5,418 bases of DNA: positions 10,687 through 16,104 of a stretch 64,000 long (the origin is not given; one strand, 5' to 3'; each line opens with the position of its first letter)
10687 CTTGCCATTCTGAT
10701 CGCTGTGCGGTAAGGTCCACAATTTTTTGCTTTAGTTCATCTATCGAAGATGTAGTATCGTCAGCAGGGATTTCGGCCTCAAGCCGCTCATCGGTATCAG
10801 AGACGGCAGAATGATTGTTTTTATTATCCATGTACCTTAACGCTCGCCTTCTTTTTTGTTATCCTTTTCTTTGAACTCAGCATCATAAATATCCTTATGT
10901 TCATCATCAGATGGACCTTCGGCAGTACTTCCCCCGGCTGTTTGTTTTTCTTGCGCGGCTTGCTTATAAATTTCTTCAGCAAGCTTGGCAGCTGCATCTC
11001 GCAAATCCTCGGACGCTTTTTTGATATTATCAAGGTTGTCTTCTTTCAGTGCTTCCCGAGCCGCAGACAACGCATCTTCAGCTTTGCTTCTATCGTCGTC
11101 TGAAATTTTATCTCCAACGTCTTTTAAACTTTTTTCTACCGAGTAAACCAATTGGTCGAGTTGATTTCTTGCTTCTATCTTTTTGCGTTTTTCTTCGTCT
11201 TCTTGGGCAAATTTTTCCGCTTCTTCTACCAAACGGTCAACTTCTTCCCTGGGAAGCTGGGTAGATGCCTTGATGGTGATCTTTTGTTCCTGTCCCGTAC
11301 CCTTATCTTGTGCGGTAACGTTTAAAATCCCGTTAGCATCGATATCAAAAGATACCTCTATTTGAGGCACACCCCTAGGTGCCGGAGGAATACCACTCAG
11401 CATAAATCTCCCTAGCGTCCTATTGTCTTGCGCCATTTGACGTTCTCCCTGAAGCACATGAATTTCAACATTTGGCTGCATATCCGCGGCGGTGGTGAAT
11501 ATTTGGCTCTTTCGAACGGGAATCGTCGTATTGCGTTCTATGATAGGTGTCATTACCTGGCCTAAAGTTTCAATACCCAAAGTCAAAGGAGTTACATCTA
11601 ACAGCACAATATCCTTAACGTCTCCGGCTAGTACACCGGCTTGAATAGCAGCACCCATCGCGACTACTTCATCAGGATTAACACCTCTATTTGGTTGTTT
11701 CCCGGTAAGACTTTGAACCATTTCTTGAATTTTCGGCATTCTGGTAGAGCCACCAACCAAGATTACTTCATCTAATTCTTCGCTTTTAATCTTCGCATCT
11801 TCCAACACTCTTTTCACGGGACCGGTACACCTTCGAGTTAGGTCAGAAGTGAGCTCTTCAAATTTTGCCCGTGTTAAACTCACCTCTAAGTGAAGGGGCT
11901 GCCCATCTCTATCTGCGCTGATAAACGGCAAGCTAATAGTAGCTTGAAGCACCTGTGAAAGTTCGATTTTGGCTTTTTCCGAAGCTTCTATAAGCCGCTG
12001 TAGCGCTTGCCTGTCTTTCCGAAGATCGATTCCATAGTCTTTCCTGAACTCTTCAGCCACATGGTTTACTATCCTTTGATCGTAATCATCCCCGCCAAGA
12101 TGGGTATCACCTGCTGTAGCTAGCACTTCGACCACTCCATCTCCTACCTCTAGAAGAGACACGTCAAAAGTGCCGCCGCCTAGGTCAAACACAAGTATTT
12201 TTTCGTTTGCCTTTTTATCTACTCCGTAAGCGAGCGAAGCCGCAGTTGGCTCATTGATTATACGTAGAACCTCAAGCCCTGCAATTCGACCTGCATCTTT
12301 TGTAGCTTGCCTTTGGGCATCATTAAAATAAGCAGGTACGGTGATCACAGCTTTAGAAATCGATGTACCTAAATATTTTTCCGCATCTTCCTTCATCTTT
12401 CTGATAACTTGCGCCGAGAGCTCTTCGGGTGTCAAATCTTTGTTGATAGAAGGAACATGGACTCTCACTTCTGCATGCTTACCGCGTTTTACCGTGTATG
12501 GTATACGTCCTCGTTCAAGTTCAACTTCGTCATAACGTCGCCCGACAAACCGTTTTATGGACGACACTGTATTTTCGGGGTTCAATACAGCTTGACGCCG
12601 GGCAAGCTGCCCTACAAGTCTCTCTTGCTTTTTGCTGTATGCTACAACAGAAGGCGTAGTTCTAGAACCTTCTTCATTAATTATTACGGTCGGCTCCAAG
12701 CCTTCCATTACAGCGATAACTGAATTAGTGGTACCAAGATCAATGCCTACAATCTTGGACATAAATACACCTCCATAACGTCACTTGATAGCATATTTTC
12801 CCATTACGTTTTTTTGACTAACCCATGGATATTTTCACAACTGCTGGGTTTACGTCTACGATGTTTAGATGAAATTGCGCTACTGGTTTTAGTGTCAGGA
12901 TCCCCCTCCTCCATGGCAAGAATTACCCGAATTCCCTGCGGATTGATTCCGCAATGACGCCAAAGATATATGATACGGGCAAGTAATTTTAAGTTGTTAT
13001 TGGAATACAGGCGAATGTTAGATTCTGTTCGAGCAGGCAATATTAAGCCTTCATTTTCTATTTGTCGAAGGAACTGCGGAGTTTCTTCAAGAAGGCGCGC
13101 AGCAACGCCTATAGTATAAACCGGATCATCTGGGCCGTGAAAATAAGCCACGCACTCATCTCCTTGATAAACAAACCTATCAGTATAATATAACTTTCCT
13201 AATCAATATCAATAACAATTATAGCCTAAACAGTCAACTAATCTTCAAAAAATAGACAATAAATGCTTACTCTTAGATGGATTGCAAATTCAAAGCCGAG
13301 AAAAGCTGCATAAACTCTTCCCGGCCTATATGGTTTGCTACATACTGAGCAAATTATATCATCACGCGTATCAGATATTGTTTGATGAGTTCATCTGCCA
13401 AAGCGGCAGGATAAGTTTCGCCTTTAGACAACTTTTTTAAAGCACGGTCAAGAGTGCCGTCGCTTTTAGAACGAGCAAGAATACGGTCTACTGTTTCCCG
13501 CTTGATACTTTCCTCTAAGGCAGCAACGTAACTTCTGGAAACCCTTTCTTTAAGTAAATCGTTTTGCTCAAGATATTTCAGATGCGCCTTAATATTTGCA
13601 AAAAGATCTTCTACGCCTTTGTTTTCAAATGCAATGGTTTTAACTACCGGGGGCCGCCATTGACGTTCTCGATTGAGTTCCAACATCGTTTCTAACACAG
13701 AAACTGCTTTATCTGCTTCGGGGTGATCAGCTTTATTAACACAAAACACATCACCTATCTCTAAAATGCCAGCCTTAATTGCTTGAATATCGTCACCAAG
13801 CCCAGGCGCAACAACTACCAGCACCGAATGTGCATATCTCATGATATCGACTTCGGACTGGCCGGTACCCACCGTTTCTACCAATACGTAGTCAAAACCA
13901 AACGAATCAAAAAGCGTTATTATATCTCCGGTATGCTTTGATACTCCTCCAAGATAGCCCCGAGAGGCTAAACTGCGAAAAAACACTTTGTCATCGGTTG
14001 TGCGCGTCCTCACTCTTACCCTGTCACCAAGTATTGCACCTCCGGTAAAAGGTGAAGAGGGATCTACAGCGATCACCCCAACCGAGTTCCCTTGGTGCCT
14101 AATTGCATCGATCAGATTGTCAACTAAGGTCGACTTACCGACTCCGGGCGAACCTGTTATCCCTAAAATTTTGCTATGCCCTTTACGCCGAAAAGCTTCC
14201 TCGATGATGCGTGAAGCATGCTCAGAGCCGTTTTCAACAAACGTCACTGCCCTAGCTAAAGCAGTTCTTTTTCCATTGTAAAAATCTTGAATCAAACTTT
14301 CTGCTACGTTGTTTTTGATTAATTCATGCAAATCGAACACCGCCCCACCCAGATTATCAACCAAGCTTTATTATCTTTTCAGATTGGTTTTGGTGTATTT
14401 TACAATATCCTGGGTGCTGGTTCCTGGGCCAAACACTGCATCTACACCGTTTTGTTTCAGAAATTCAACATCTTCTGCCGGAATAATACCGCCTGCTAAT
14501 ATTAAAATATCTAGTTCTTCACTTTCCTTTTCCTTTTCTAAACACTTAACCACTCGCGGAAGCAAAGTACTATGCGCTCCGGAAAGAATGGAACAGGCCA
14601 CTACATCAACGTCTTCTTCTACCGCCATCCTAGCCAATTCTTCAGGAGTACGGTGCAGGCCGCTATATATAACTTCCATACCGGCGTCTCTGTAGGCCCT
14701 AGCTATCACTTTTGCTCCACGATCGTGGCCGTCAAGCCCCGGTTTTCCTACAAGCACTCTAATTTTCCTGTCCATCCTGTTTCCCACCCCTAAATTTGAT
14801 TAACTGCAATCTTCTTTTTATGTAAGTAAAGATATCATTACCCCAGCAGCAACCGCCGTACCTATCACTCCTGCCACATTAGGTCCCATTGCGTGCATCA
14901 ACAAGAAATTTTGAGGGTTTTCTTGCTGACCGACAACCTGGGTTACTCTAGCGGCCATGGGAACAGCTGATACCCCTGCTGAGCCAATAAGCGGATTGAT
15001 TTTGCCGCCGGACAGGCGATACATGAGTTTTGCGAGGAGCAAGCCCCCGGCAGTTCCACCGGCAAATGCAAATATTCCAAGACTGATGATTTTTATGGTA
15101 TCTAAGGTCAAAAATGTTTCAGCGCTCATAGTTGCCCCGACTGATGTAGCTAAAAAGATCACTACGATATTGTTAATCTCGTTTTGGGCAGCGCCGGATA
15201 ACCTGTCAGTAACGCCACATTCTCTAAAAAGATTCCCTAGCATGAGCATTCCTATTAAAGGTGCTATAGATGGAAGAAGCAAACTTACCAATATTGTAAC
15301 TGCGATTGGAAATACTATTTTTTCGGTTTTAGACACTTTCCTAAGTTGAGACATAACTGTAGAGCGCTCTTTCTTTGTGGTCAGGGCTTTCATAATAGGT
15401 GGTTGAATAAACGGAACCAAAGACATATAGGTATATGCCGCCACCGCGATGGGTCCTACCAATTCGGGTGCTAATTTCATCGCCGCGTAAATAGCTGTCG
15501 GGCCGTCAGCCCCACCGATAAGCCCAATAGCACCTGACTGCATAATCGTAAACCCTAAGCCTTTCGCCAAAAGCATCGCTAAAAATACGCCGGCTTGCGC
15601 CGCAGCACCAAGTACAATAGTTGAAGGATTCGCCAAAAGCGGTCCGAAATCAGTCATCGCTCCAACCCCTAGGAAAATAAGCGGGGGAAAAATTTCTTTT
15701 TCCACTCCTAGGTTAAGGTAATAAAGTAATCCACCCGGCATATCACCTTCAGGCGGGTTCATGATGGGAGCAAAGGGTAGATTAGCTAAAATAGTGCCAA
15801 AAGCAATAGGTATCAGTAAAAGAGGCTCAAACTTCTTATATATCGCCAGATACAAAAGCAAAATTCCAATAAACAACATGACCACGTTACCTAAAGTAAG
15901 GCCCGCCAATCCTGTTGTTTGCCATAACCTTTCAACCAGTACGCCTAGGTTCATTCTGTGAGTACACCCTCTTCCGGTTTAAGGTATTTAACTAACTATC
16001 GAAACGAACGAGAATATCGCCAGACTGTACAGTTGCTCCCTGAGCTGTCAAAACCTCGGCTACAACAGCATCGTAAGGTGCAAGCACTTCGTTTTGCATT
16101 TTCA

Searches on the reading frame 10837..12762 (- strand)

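Call 32: search_protein_families(library=pfam, proteins=[window:10837-12762:-], max_evalue=0.001)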
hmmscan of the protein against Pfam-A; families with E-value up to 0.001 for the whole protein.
window:10837-12762:- (641 aa): 2 families
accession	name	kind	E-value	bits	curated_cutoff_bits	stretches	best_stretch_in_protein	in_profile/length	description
PF00012.26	HSP70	-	2e-258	859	20.6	1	4-599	1-598/599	Hsp70 protein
PF06723.19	MreB_Mbl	-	4.2e-20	72.3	27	1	115-373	73-317/327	MreB/Mbl protein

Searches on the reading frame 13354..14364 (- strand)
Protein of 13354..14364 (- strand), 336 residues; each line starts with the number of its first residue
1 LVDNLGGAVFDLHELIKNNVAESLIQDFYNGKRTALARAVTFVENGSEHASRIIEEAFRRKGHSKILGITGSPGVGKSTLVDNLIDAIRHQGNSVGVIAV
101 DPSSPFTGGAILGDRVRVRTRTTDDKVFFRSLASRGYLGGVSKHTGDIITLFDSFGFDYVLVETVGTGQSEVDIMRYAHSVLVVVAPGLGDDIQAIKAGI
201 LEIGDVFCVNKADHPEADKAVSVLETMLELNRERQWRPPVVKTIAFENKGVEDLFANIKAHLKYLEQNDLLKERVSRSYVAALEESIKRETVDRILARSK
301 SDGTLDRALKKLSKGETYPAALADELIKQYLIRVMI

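Call 32: search_protein_families(library=pfam, proteins=[window:13354-14364:-], max_evalue=0.001)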
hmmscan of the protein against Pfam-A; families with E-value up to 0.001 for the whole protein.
window:13354-14364:- (336 aa): 12 families
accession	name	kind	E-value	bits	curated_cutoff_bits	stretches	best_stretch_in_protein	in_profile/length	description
PF03308.22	MeaB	-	1.3e-89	300.3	23.1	1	36-297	1-270/273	Methylmalonyl Co-A mutase-associated GTPase MeaB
PF00005.33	ABC_tran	-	5e-07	30.8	25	0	64-95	11-42/137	ABC transporter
PF03266.21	NTPase_1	-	1.5e-05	25.3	23.9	1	68-96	3-31/168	NTPase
PF02492.25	cobW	-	1.6e-05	25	20.7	0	66-100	2-35/180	CobW/HypB/UreG, nucleotide-binding domain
PF24883.2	NPHP3_N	-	7.1e-05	23.5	24.8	1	59-98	17-56/164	Nephrocystin 3, N-terminal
PF00009.33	GTP_EFTU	-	0.00011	22.3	26.5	0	205-262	124-186/188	Elongation factor Tu GTP binding domain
PF03193.22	RsgA_GTPase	-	0.00015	22.1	30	0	57-90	99-132/174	RsgA GTPase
PF03029.23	ATP_bind_1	-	0.00016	22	27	1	69-104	1-36/240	Conserved hypothetical ATP binding protein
PF13401.12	AAA_22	-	0.00018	22.3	27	1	63-112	4-51/130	AAA domain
PF13191.12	AAA_16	-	0.00019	22.4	32.6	1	52-95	10-55/167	AAA ATPase domain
PF01656.29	CbiA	-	0.00019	21.8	25.4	1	72-216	7-54/125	CobQ/CobB/MinD/ParA nucleotide binding domain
PF20720.3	nSTAND3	-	0.00055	20.1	27.2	0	54-95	7-48/155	Novel STAND NTPase 3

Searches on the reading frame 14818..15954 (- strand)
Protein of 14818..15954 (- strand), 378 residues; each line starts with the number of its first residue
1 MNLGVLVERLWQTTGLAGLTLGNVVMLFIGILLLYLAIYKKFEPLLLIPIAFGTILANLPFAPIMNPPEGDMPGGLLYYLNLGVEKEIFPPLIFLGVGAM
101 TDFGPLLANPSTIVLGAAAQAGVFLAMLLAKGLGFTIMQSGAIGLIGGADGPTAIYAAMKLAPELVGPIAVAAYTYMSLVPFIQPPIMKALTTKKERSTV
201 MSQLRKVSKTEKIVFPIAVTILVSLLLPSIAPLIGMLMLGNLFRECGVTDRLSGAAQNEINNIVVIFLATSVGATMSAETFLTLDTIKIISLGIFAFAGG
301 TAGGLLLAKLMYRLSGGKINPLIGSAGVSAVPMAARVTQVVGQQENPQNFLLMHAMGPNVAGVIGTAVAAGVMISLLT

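Call 32: search_protein_families(library=pfam, proteins=[window:14818-15954:-], max_evalue=0.001)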
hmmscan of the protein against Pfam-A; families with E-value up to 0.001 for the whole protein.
window:14818-15954:- (378 aa): 1 family
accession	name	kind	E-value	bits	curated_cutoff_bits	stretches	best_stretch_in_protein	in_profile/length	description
PF03977.18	OAD_beta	-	1.5e-154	514.7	31.6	1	23-377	2-349/349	Na+-transporting oxaloacetate decarboxylase beta subunit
